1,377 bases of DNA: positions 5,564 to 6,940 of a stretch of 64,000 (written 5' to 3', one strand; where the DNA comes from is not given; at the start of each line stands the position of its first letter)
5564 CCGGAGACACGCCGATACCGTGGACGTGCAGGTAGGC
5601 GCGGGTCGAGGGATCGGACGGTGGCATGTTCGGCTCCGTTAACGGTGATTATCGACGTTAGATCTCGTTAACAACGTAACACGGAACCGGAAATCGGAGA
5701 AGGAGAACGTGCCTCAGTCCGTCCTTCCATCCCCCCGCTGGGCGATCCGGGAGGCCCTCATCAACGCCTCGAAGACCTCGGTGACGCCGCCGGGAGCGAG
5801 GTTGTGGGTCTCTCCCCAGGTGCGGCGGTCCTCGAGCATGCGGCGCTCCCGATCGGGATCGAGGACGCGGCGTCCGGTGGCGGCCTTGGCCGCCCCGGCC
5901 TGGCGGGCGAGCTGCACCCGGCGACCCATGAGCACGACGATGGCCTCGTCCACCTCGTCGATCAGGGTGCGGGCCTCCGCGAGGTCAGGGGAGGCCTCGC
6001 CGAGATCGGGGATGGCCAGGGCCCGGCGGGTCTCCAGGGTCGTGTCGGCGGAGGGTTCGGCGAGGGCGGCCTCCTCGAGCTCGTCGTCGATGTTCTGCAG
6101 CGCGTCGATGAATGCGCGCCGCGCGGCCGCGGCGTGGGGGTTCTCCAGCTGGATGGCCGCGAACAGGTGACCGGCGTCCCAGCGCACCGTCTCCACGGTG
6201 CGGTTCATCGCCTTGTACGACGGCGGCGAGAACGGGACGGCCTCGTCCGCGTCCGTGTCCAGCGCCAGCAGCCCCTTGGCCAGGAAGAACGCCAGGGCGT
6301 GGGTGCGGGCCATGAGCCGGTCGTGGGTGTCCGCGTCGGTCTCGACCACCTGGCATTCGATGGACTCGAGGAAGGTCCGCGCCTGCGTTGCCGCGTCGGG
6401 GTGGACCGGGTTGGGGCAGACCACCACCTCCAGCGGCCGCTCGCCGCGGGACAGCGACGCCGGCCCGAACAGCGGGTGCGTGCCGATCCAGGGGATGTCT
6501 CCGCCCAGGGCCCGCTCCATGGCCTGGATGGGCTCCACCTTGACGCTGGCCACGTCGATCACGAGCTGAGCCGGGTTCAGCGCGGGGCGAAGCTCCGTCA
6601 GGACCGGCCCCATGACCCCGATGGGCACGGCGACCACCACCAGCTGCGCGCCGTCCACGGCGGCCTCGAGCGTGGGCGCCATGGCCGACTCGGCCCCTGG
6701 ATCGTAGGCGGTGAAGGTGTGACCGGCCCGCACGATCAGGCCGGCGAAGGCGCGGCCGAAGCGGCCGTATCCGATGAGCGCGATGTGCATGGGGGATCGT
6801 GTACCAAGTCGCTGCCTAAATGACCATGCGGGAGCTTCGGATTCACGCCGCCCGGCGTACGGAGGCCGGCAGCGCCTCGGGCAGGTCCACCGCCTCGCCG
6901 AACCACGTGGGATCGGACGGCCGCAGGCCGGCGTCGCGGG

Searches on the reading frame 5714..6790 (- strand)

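Call 81: search_protein_families(library=pfam, proteins=[window:5714-6790:-], max_evalue=0.0001)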
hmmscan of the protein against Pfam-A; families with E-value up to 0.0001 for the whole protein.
window:5714-6790:- (358 aa): 4 families
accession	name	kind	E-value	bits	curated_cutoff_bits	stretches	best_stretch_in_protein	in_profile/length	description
PF01817.26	CM_2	-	1e-18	67.8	27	1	274-351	2-79/80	Chorismate mutase type II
PF02153.23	PDH_N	-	7.6e-17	61.7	26.5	1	32-111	31-108/154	Prephenate dehydrogenase, nucleotide-binding domain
PF03807.23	F420_oxidored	-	1.5e-08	35.6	21.6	1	3-81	2-92/94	NADP oxidoreductase coenzyme F420-dependent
PF01210.29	NAD_Gly3P_dh_N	-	8.3e-06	26.3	23.1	0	39-79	61-101/158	NAD-dependent glycerol-3-phosphate dehydrogenase N-terminus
